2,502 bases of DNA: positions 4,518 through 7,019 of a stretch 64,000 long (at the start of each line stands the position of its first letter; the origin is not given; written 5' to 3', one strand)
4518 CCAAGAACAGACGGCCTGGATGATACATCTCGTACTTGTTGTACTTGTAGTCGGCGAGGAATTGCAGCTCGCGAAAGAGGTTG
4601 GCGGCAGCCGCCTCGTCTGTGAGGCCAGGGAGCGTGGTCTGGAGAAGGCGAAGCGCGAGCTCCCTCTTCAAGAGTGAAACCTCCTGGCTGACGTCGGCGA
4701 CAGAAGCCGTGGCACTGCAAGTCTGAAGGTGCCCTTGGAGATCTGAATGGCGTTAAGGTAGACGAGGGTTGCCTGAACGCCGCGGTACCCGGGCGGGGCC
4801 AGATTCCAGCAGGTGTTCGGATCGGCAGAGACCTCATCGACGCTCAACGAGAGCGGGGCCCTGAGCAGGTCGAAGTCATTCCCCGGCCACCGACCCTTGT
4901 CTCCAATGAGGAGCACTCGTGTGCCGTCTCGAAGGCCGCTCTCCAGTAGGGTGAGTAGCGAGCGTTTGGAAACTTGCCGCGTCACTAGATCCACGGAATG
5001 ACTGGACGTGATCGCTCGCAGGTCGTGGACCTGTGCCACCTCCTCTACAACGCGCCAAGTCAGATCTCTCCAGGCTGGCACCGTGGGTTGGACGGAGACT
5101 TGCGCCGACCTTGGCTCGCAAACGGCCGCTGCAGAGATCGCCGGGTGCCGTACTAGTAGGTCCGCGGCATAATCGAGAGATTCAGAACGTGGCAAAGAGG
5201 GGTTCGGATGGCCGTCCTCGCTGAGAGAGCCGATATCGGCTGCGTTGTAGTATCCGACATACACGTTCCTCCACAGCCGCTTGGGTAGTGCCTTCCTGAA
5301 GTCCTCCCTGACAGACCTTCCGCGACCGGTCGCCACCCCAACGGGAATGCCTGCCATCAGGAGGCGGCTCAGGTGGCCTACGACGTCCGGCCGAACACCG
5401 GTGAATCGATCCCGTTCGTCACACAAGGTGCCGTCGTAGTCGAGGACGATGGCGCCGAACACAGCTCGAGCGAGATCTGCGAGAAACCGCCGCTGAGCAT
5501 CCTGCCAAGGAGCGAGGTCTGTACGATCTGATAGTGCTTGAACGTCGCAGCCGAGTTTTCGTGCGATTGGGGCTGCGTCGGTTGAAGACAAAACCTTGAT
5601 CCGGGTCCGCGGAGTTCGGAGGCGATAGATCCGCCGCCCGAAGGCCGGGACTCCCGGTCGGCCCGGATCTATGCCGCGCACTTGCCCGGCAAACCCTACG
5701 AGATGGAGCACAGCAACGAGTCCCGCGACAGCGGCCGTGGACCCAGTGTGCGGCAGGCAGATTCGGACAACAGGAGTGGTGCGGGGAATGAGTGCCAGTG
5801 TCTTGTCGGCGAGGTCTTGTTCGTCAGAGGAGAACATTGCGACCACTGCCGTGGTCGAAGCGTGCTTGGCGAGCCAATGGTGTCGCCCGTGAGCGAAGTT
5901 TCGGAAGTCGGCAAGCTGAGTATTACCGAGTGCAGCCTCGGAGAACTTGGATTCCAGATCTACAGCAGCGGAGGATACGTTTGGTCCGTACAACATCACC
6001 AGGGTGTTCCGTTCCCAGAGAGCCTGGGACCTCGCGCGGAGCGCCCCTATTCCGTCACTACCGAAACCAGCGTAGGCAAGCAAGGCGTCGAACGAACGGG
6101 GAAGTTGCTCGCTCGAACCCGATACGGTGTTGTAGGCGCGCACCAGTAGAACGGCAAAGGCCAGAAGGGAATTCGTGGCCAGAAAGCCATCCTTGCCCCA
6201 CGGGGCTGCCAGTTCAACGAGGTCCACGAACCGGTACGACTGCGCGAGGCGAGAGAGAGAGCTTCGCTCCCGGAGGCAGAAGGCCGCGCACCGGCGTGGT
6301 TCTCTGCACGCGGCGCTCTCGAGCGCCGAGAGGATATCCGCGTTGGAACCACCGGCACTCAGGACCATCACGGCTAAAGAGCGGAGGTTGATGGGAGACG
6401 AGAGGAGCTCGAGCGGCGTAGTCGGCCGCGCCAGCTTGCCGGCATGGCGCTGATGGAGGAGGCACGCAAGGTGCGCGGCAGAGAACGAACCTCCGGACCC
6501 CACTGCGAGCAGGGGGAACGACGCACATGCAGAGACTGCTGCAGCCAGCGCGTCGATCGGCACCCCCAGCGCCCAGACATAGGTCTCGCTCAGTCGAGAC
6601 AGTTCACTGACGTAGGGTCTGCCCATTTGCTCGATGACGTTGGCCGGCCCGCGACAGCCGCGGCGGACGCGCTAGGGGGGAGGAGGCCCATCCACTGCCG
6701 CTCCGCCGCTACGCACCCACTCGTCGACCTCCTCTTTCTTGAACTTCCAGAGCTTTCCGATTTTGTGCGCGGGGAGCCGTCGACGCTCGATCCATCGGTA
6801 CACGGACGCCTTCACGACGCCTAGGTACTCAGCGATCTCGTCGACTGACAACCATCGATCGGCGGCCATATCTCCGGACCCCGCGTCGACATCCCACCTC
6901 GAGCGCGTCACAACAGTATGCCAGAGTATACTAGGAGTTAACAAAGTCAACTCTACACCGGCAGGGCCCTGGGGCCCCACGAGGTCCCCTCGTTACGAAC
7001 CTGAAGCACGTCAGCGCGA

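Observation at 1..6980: Six-gene translationally coupled cassette that I cannot assign to any named system: candidate nucleotide/sugar-phosphate-centred conflict (defence?) system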

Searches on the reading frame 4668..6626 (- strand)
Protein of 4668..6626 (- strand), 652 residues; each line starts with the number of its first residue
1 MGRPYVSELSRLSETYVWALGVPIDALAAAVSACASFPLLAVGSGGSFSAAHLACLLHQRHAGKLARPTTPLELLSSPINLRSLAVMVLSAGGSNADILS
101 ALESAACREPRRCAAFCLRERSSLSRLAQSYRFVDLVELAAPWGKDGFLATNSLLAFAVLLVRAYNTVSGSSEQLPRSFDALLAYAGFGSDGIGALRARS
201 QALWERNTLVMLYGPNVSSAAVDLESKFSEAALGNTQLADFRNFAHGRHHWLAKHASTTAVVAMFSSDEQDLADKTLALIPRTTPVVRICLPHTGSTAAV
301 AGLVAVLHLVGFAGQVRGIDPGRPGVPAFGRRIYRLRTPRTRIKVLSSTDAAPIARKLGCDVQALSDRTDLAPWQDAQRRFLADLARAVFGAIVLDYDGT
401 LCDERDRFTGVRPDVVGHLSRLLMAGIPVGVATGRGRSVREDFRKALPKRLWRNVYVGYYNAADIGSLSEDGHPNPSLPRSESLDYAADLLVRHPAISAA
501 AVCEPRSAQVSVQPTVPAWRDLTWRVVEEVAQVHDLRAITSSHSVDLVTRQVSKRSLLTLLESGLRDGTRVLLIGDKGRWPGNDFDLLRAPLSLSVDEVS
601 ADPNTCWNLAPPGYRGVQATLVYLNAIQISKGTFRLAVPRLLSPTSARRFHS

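Call 3: search_protein_families(library=pfam, proteins=[window:4668-6626:-], max_evalue=0.1)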
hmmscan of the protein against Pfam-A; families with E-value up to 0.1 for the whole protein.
window:4668-6626:- (652 aa): 1 family
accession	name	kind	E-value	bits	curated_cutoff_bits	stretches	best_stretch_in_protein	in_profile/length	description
PF08282.18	Hydrolase_3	-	0.025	14.7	20.9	0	393-448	1-53/255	haloacid dehalogenase-like hydrolase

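Call 4: search_protein_families(library=padloc, proteins=[window:4668-6626:-], max_evalue=0.1)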
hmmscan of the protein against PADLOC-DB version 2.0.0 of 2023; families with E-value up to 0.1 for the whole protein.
window:4668-6626:- (652 aa): 0 families

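Call 5: search_protein_families(library=ncbifam, proteins=[window:4668-6626:-], max_evalue=0.1)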
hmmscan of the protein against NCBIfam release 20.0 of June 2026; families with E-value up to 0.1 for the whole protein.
window:4668-6626:- (652 aa): 4 families
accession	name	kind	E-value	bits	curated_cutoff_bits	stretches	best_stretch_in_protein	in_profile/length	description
TIGR00099.1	Cof-subfamily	subfamily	5.8e-05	22.8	137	1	393-449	2-55/256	Cof-type HAD-IIB family hydrolase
TIGR01484.1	HAD-SF-IIB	subfamily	0.00063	19.9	41.8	1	393-438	2-45/221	HAD-IIB family hydrolase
TIGR01487.1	Pglycolate_arch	equivalog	0.021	14.6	122.75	0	392-440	3-48/215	phosphoglycolate phosphatase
NF002245.0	PRK01158.1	equivalog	0.021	14.1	198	0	391-435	4-45/233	phosphoglycolate phosphatase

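Call 39: search_solved_structures(query=A2, max_evalue=1, show_alignments=2)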
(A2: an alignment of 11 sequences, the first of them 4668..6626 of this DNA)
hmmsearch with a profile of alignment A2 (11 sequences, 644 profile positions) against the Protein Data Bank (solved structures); distinct sequences matched with E-value up to 1: 30.
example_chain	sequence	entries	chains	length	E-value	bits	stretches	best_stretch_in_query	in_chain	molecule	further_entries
2aml_A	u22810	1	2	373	9.3e-05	23.9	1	16-246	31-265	SIS domain protein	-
3niw_A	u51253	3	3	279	0.0017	19.7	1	389-471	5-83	Haloacid dehalogenase-like hydrolase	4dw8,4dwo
2pq0_A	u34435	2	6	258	0.0036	18.7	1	392-447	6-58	Hypothetical conserved protein GK1056 | Hypothetical conserved protein, GK1056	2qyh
8eol_A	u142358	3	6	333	0.0043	18.4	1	21-229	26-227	GLUCOSAMINE-6-PHOSPHATE DEAMINASE | Glutamine-fructose-6-phosphate transaminase (Isomerizing)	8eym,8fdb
3hba_A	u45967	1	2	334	0.0043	18.4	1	21-229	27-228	Putative phosphosugar isomerase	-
7xhz_A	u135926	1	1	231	0.0046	18.3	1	389-450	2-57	Phosphatase, SAV2152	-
7o0c_A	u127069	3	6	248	0.009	17.4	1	501-593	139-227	Phosphomannomutase 2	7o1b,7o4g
7o58_A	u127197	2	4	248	0.0092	17.3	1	501-593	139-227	Phosphomannomutase 2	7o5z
2amy_A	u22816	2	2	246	0.0093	17.3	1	501-593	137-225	Phosphomannomutase 2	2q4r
9hn3_A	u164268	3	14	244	0.011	17.1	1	507-592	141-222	Phosphomannomutase 2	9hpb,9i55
7myv_A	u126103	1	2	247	0.012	17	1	545-590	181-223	Phosphomannomutase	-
1ymq_A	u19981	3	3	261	0.021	16.2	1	390-452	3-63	sugar-phosphate phosphatase BT4131 | Putative uncharacterized protein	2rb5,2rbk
5ue7_A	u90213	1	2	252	0.03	15.6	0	543-593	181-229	Phosphomannomutase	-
2b30_A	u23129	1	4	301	0.035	15.4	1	379-436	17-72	Pvivax hypothetical protein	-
4qjb_A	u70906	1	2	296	0.06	14.7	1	379-452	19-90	Haloacid dehalogenase-like hydrolase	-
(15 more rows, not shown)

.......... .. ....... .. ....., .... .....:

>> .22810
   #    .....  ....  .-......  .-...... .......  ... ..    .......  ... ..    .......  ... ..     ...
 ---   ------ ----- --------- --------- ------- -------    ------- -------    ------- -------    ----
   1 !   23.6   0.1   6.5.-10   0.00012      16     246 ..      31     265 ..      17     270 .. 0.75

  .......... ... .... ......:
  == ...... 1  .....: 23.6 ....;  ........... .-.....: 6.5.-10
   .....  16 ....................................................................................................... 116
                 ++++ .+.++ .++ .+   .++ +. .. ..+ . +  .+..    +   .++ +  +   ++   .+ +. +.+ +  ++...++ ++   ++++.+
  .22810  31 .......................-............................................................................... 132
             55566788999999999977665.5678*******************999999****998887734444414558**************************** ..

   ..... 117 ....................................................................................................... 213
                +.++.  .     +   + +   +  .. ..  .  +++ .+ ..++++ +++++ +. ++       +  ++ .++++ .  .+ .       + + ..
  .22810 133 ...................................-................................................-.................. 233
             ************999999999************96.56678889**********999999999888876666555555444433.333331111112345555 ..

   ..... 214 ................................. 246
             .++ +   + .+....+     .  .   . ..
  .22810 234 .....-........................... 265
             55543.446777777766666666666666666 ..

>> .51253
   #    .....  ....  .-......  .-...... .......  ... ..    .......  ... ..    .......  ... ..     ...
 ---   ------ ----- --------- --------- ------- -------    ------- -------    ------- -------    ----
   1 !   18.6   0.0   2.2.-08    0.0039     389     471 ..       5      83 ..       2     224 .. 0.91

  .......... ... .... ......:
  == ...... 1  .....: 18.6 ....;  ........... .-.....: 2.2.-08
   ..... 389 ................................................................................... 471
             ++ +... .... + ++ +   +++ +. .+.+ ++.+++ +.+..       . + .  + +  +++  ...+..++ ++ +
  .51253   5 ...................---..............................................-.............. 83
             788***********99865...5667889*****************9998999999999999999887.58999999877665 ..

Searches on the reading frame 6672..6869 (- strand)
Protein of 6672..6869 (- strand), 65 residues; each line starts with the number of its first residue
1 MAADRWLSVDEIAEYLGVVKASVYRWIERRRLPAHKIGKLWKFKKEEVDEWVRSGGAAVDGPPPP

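Call 3: search_protein_families(library=pfam, proteins=[window:6672-6869:-], max_evalue=0.1)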
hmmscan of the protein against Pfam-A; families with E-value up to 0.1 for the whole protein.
window:6672-6869:- (65 aa): 19 families
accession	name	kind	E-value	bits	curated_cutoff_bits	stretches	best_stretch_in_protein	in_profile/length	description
PF12728.13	HTH_17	-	5.5e-19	68.6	27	1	6-54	1-49/51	Helix-turn-helix domain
PF13384.12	HTH_23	-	4.3e-05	23.7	24.6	1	7-29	18-40/50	Homeodomain-like domain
PF15943.11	YdaS_toxin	-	0.00026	21.2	30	1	11-50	13-53/65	Bacterial toxin YdaS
PF13551.12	HTH_29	-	0.00076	20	28.1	1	2-29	8-35/64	Winged helix-turn helix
PF07022.19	Phage_CI_repr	-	0.0018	19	22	1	11-37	17-43/65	Bacteriophage CI repressor helix-turn-helix domain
PF01710.22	HTH_Tnp_IS630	-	0.0026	18.2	21.3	1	9-50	21-63/119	Transposase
PF06056.18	Terminase_5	-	0.0045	17.4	20.3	1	8-30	15-37/58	Putative ATPase subunit of terminase (gpP-like)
PF13309.12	HTH_22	-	0.0083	16.6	29.6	1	8-27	43-62/63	HTH domain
PF21531.3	Rv2175c_wHTH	-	0.0084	16.5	27.1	1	5-33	14-42/57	DNA-binding protein Rv2175c, wHTH domain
PF08281.18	Sigma70_r4_2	-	0.013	15.6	25.7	1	7-29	27-49/54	Sigma-70, region 4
PF00440.29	TetR_N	-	0.014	15.6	24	1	7-25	17-35/47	Bacterial regulatory proteins, tetR family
PF13730.12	HTH_36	-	0.018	15.2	25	1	6-28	25-47/55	Helix-turn-helix domain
PF05930.18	Phage_AlpA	-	0.029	14.7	21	1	5-52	2-51/51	Prophage CP4-57 regulatory protein (AlpA)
PF09339.16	HTH_IclR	-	0.04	14.1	22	1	3-25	15-37/52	IclR helix-turn-helix domain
PF13022.12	HTH_Tnp_1_2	-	0.048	14.2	27.9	1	7-34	27-54/122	Helix-turn-helix of insertion element transposase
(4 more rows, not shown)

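Call 4: search_protein_families(library=padloc, proteins=[window:6672-6869:-], max_evalue=0.1)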
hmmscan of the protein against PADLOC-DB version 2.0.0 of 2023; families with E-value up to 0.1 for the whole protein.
window:6672-6869:- (65 aa): 4 families
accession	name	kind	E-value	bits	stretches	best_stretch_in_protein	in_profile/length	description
PDLC04133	mad1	-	1.9e-14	51.7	1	4-57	3-56/60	mads_1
PDLC03348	MTase_II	-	0.0028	14.2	1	5-49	9-54/727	Type II methyltransferase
PDLC03252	MTase_II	-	0.004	14.5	1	6-39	4-37/365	Type II methyltransferase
PDLC03356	MTase_II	-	0.046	10.5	1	7-37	6-36/545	Type II methyltransferase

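Call 5: search_protein_families(library=ncbifam, proteins=[window:6672-6869:-], max_evalue=0.1)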
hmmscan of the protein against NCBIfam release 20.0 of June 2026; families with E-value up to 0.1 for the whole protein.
window:6672-6869:- (65 aa): 10 families
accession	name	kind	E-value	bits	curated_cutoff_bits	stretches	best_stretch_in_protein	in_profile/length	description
NF047737.1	antiphage_MADS1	equivalog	1.3e-22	79.8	80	1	4-52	1-49/49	methylation-associated defense system helix-turn-helix domain-containing protein MAD1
TIGR01764.1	excise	domain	3.2e-19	69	28.8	1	6-53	1-48/49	excisionase family DNA-binding protein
NF046037.1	carphisopro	domain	7.1e-05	22.9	38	1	9-40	11-42/54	carph-isopro domain-containing protein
NF007481.0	PRK10072.1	equivalog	0.0033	17.9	110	1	7-43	47-83/96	HTH-type transcriptional regulator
NF049929.1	TransRepsrRacR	equivalog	0.023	15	200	1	10-45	28-63/150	DNA-binding transcriptional repressor RacR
TIGR02293.1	TAS_TIGR02293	hypoth_equivalog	0.038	13.7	57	1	10-44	40-75/133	putative toxin-antitoxin system antitoxin component, TIGR02293 family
NF045758.2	YlxM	equivalog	0.061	13.4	80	1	7-30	33-56/72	YlxM family DNA-binding protein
NF033545.0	transpos_IS630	equivalog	0.067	12.6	100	1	8-29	14-35/299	IS630 family transposase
NF033518.0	transpos_IS607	equivalog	0.07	12.6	110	1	11-53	2-45/187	IS607 family transposase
NF005385.0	PRK06930.1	subfamily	0.073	12.8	136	1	3-31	127-155/170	positive control sigma-like factor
